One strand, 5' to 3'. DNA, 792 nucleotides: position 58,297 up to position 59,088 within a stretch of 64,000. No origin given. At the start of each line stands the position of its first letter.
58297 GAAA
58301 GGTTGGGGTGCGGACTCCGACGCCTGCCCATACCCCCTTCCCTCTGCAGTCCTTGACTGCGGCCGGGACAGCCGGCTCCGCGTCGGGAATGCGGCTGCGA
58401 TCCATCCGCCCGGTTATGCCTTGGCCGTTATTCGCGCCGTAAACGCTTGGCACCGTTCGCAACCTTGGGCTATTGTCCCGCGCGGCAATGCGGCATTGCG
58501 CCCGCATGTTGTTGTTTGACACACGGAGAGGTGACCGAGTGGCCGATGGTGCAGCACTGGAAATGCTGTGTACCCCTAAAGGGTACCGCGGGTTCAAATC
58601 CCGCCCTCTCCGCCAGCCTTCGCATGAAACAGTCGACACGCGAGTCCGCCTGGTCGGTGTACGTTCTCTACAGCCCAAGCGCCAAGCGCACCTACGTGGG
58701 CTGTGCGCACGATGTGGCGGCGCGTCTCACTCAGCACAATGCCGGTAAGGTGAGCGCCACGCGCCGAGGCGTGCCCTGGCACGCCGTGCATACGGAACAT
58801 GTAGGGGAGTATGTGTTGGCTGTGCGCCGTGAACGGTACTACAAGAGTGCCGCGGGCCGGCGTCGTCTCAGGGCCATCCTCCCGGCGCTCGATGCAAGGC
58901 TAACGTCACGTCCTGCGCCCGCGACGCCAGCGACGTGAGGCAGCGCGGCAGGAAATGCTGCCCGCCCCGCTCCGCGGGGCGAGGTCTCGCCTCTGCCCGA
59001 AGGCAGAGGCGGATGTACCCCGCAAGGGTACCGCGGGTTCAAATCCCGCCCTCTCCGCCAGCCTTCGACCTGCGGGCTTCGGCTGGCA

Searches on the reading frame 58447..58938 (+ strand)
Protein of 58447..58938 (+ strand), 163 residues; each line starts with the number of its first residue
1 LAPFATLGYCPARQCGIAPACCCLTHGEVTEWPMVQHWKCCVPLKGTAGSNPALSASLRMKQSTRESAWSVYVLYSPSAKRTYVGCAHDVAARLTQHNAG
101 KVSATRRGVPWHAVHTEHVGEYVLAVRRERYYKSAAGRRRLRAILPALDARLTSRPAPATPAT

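Call 3: search_protein_families(library=pfam, proteins=[window:58447-58938:+], max_evalue=0.1)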
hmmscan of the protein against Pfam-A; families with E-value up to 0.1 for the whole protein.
window:58447-58938:+ (163 aa): 1 family
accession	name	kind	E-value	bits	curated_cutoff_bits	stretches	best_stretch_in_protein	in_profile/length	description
PF01541.30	GIY-YIG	-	7.8e-10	39.4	22.6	1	69-138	2-74/78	GIY-YIG catalytic domain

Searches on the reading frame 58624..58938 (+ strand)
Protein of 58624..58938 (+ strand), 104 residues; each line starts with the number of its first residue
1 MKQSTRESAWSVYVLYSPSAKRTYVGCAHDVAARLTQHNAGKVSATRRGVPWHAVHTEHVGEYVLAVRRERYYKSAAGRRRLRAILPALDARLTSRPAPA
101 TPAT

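Call 14: search_protein_families(library=pfam, proteins=[window:58624-58938:+], max_evalue=10)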
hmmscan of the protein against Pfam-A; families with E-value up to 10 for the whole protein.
window:58624-58938:+ (104 aa): 2 families
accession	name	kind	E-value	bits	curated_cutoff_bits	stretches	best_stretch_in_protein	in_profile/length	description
PF01541.30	GIY-YIG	-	2.7e-10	40.9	22.6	1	10-79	2-74/78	GIY-YIG catalytic domain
PF10544.15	T5orf172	-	0.088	13.8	20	1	12-61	3-51/101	T5orf172 domain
